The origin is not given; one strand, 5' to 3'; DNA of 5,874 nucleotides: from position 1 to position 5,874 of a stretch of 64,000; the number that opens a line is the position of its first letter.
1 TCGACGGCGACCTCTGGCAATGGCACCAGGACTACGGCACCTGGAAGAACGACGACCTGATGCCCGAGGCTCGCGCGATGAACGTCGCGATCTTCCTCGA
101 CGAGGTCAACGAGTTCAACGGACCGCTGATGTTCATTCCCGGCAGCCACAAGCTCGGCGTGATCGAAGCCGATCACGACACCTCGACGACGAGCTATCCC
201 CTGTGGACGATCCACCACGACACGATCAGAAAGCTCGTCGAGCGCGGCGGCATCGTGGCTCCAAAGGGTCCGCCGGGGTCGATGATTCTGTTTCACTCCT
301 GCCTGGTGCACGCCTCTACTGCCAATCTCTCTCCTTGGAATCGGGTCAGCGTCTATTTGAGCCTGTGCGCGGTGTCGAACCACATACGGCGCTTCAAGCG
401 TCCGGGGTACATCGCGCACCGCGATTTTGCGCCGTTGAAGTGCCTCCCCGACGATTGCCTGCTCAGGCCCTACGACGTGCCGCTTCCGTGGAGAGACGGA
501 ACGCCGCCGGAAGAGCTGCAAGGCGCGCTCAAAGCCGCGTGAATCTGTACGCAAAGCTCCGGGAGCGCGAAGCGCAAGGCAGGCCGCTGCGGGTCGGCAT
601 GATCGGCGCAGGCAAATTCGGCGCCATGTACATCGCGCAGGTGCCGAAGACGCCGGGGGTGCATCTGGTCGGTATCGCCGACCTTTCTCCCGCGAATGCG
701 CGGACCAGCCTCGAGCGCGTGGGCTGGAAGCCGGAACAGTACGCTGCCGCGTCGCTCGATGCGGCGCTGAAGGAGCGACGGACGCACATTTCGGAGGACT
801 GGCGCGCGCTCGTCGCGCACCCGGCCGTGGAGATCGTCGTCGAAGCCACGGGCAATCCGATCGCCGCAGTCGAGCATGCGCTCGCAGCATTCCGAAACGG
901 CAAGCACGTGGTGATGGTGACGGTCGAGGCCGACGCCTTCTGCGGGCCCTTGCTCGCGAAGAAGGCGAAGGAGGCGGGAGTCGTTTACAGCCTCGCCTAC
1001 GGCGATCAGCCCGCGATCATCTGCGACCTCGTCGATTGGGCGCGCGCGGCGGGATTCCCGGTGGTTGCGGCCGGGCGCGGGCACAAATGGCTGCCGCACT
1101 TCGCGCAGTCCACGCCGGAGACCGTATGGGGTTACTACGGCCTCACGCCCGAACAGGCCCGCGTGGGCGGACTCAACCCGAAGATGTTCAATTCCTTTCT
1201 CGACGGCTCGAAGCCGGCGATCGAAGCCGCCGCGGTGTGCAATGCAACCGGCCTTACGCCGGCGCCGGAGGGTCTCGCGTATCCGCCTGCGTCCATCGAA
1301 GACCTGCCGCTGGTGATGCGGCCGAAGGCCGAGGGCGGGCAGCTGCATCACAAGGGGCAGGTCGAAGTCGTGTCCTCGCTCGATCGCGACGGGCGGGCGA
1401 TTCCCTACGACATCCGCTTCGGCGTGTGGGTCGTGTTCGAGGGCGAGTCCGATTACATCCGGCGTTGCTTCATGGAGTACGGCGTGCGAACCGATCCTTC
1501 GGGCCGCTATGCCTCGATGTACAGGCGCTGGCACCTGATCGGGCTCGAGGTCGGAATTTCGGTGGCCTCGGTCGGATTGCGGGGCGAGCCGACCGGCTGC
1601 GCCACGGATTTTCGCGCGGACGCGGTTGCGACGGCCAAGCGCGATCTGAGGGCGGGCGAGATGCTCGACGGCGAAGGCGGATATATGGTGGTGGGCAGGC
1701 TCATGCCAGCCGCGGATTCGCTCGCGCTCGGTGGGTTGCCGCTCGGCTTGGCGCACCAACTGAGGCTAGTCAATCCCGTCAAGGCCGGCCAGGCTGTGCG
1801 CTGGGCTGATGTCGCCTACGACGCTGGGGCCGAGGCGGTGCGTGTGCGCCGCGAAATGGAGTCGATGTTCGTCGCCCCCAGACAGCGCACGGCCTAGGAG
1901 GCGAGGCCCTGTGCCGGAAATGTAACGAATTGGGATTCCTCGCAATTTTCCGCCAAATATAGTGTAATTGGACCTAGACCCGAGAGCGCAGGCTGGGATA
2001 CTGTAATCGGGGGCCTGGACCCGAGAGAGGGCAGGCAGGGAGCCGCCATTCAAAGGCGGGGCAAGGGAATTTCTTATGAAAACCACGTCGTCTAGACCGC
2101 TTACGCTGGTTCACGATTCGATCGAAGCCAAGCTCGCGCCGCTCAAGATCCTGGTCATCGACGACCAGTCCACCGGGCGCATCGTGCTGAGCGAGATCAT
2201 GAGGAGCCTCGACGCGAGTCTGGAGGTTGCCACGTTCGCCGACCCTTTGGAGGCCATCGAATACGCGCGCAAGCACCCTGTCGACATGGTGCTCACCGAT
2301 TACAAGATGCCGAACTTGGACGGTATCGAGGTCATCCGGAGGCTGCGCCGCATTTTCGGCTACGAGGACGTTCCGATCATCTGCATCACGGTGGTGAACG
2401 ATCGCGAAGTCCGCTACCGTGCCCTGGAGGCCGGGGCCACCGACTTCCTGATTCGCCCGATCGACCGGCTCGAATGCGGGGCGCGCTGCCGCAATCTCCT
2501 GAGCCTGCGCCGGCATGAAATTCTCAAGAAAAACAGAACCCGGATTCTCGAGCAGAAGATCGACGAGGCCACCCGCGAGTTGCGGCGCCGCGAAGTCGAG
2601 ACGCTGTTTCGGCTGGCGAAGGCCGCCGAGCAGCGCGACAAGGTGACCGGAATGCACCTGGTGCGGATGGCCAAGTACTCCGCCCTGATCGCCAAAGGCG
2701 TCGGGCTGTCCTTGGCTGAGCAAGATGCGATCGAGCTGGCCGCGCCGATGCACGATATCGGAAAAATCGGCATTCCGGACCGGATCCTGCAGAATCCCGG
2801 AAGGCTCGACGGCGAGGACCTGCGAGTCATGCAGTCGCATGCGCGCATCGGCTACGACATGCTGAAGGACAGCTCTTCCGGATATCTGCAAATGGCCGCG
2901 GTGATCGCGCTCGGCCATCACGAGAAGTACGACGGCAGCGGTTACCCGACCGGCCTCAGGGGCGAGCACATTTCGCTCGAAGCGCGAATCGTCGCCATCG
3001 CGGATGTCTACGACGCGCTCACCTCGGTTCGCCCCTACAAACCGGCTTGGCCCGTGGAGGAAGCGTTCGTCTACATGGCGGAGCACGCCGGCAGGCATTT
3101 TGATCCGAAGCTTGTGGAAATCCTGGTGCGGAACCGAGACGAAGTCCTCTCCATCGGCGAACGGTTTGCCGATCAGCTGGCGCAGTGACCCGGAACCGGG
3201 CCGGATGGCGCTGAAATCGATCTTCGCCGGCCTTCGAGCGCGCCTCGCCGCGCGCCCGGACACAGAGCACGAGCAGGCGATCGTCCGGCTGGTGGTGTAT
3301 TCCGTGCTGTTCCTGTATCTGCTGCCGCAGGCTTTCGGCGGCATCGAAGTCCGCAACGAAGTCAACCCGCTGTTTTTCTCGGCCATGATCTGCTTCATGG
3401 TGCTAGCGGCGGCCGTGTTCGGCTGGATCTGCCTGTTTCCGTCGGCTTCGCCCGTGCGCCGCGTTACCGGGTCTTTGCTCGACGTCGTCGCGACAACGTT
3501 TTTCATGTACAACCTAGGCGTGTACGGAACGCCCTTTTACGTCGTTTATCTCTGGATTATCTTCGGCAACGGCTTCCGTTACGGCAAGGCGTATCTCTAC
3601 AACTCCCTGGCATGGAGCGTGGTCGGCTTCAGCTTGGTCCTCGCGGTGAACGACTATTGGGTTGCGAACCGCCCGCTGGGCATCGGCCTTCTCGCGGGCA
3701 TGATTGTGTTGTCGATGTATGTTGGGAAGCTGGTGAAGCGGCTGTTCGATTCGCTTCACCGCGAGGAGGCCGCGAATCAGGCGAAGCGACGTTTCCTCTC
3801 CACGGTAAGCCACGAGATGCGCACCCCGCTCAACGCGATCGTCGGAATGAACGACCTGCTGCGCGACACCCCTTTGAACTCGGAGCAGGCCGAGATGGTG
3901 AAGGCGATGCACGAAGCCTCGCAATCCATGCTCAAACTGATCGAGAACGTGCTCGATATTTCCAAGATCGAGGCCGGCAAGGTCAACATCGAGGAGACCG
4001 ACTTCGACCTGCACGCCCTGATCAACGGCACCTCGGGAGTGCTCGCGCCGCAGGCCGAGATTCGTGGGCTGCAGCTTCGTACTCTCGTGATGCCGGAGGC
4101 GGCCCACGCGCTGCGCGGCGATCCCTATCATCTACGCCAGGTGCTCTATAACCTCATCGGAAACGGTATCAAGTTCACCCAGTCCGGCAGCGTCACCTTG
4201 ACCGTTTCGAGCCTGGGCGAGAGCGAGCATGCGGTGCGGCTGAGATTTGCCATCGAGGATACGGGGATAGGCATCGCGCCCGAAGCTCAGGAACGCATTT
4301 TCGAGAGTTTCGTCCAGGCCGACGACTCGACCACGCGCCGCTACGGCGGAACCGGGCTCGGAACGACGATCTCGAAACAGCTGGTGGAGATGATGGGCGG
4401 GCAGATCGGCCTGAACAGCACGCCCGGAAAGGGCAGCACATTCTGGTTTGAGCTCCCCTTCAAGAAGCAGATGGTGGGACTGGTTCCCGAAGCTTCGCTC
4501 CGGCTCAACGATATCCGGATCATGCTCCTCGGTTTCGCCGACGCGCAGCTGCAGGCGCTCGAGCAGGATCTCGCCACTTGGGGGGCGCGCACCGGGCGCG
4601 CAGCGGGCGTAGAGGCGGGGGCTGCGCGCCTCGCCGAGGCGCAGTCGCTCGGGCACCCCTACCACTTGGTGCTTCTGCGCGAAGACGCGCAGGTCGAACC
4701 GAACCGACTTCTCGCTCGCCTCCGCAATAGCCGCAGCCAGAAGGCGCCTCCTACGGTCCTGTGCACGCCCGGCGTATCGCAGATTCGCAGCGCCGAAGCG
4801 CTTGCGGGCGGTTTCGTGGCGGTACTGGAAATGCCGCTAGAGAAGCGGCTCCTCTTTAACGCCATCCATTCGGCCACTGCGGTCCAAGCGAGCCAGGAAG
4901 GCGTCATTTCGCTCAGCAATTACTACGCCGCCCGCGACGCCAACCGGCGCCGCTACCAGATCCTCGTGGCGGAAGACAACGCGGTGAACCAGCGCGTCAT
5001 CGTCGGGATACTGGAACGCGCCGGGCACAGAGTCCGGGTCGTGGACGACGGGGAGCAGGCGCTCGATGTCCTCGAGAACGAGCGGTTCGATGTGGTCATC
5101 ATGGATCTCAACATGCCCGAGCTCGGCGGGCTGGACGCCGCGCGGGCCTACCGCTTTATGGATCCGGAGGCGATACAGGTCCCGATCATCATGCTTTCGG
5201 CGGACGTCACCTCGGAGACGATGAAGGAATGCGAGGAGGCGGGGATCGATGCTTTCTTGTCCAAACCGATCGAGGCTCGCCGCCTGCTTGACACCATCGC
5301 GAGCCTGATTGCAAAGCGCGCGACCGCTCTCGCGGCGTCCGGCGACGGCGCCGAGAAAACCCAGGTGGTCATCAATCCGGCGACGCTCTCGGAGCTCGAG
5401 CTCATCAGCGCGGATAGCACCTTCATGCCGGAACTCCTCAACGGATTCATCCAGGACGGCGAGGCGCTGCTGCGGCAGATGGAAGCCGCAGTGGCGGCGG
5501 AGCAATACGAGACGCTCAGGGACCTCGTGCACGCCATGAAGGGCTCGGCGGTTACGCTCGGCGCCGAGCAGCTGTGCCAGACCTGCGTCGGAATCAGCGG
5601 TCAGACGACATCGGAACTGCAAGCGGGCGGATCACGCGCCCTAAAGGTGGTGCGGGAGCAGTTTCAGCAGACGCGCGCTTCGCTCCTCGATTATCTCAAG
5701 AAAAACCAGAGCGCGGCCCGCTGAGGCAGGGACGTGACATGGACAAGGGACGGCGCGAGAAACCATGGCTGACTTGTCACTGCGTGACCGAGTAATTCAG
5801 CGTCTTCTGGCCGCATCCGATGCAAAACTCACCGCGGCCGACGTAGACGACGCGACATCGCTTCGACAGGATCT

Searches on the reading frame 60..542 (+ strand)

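Call 31: search_protein_families(library=ncbifam, proteins=[window:60-542:+], max_evalue=1e-10)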
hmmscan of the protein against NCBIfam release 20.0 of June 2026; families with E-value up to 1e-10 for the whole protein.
window:60-542:+ (160 aa): 1 family
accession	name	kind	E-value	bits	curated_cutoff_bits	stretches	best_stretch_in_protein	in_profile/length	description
TIGR02408.1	ectoine_ThpD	equivalog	4.1e-20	72.3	336.5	1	1-127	140-277/277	ectoine hydroxylase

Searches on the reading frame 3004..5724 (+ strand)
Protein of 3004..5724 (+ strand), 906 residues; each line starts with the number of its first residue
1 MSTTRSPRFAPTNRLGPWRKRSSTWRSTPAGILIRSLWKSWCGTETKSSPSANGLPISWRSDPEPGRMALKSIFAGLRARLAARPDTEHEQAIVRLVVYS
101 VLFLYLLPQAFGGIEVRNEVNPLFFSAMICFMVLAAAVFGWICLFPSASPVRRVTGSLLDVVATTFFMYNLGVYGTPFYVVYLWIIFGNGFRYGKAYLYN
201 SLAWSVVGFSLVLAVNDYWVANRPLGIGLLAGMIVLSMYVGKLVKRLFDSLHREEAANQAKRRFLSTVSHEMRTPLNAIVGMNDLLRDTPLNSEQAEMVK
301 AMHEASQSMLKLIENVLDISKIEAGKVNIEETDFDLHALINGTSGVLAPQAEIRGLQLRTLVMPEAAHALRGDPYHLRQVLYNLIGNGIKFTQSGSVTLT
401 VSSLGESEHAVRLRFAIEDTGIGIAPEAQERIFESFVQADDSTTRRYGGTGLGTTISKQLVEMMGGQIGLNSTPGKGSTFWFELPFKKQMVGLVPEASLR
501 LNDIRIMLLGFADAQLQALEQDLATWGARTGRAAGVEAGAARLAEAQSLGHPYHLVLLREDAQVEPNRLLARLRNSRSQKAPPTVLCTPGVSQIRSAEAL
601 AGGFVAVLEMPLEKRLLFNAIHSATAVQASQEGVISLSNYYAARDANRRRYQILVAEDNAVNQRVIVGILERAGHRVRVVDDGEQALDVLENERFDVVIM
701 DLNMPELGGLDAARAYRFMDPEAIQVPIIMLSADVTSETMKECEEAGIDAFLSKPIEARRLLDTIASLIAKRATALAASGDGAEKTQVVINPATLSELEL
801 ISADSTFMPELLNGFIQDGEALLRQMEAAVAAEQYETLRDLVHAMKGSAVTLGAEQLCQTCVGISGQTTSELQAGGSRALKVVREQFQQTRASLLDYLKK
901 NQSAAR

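Call 3: search_protein_families(library=ncbifam, proteins=[window:3004-5724:+], max_evalue=0.001)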
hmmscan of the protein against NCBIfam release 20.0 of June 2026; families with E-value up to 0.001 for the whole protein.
window:3004-5724:+ (906 aa): 151 families (the best 25 are shown)
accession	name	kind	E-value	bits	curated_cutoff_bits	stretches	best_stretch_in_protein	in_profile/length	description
TIGR02956.1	TMAO_torS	equivalog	2.2e-115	386.9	676.5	2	255-631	458-826/967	TMAO reductase system sensor histidine kinase/response regulator TorS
NF008318.0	PRK11107.1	equivalog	2e-111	373.6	890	1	254-869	286-887/920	two-component sensor histidine kinase BarA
NF011874.0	PRK15347.1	equivalog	3.6e-93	313.2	852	2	247-493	384-617/921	two component system sensor kinase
NF045901.1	HisKinLetSLeg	equivalog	8.9e-92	308.5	1650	1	252-866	285-871/906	two-component system sensor histidine kinase LetS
NF008302.0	PRK11091.1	equivalog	7.6e-86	288.9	838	2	255-631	277-649/779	aerobic respiration two-component sensor histidine kinase ArcB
NF041947.1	LuxQ_Vibrio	equivalog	1.8e-82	277.6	1200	2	252-489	461-699/843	quorum-sensing autoinducer 2 sensor kinase/phosphatase LuxQ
NF008099.0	PRK10841.1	equivalog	1.5e-77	261.2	920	2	247-507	456-710/949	two-component system sensor histidine kinase RcsC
NF008543.0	PRK11466.1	equivalog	5.8e-69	232.9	982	2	254-510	437-688/914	TMAO reductase system sensor histidine kinase/response regulator TorS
NF038297.2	hybrid_HK_HrmK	equivalog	1.6e-64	218.7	725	2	255-490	229-461/607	hybrid histidine kinase/response regulator HrmK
NF041832.1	near_NosP_CTERM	subfamily_domain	7.9e-55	186.4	400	2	255-595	1-341/370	NahK/ErcS family hybrid sensor histidine kinase/response regulator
NF046044.1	PnpS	equivalog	7.3e-53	180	400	1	257-485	166-390/390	two-component system histidine kinase PnpS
NF007420.1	PRK09959.1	equivalog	3.6e-46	157.3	1995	2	256-487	707-937/1197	acid-sensing system histidine kinase EvgS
TIGR02966.1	phoR_proteo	equivalog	1.1e-45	156.1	334.2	1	255-483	108-332/333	phosphate regulon sensor histidine kinase PhoR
NF047874.1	MASE3_PAS_HK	subfamily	2e-44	152.5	560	1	242-488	379-627/655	MASE3 domain-containing sensor histidine kinase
NF033092.0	HK_WalK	equivalog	9.1e-43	146.7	725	1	254-486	365-594/594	cell wall metabolism sensor histidine kinase WalK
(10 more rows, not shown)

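Call 4: search_protein_families(library=pfam, proteins=[window:3004-5724:+], max_evalue=0.001)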
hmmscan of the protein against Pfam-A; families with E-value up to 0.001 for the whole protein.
window:3004-5724:+ (906 aa): 4 families
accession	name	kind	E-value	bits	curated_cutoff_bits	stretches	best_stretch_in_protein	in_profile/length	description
PF02518.31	HATPase_c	-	2.7e-30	105.5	26.4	1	372-487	1-110/111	Histidine kinase-, DNA gyrase B-, and HSP90-like ATPase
PF00072.30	Response_reg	-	7.5e-26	90.9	30.2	1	653-765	1-110/111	Response regulator receiver domain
PF00512.31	HisKA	-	2.7e-22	79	26.9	1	260-325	1-66/66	His Kinase A (phospho-acceptor) domain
PF01627.28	Hpt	-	3.7e-10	40.3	24.6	1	810-864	1-55/84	Hpt domain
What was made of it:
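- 3211..5724 (+): RpfC-like hybrid sensor kinase: multi-pass membrane sensor, HisKA, HATPase, REC, HPt. The mechanical ORF starts at 3004; the likely start is the ATG at 3211. Pfam domains (call 4).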
